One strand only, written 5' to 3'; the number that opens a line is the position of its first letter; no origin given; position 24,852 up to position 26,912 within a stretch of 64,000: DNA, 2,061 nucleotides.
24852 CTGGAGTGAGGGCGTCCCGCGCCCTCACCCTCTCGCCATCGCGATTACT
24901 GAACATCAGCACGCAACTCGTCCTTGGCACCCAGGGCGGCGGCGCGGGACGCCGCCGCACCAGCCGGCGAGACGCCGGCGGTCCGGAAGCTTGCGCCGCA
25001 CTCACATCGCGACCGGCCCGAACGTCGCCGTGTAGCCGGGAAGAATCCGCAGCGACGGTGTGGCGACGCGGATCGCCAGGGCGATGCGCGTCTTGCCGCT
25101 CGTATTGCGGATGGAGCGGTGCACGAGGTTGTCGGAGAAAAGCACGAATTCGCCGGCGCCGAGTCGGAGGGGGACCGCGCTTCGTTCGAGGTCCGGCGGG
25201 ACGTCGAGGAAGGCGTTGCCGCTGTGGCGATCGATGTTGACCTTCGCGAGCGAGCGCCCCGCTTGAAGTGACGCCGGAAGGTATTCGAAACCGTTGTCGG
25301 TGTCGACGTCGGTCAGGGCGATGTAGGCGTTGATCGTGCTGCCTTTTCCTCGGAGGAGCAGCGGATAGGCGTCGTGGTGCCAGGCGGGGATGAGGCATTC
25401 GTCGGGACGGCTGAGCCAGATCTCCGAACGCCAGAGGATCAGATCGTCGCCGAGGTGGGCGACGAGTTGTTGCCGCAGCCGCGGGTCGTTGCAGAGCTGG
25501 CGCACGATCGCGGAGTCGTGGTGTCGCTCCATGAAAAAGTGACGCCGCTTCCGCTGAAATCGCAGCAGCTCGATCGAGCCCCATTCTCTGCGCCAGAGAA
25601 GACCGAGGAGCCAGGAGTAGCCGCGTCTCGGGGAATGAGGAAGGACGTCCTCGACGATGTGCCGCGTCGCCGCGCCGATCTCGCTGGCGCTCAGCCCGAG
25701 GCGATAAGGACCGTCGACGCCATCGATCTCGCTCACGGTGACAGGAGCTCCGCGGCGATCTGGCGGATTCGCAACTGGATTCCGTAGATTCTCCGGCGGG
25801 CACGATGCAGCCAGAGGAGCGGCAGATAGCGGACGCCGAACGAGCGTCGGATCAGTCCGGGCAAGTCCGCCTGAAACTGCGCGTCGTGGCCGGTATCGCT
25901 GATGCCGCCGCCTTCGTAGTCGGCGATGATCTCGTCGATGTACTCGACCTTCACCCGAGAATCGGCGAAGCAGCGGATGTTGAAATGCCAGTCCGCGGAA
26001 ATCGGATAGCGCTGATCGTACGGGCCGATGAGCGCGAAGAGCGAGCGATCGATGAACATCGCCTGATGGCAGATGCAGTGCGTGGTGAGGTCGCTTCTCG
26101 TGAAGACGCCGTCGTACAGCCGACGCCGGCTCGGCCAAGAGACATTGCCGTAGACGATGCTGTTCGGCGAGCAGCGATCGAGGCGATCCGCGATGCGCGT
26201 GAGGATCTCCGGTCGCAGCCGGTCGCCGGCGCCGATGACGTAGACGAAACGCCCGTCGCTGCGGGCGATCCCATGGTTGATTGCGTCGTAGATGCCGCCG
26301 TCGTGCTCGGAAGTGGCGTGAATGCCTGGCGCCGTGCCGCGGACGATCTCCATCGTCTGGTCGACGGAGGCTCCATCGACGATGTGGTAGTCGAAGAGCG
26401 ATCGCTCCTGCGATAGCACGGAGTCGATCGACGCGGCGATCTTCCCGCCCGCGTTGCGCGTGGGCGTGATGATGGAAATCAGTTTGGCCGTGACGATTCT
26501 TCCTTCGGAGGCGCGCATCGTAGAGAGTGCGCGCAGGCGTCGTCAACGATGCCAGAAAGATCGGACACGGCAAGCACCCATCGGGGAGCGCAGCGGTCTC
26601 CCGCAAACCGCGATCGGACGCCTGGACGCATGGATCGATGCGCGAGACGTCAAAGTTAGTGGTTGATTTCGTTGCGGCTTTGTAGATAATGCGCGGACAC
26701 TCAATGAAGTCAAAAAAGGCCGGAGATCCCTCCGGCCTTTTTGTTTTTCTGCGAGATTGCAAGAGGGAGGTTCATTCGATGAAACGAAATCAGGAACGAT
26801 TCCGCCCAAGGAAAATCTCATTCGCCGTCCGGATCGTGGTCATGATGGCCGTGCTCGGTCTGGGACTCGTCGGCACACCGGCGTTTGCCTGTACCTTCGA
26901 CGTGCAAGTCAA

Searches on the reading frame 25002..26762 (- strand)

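Call 44: search_protein_families(library=pfam, proteins=[window:25002-26762:-], max_evalue=0.001)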
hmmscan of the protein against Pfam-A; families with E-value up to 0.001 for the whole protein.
window:25002-26762:- (586 aa): 1 family
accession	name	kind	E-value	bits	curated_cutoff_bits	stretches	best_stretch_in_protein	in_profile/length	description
PF05721.19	PhyH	-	1.6e-14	55.1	22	1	413-561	53-213/213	Phytanoyl-CoA dioxygenase (PhyH)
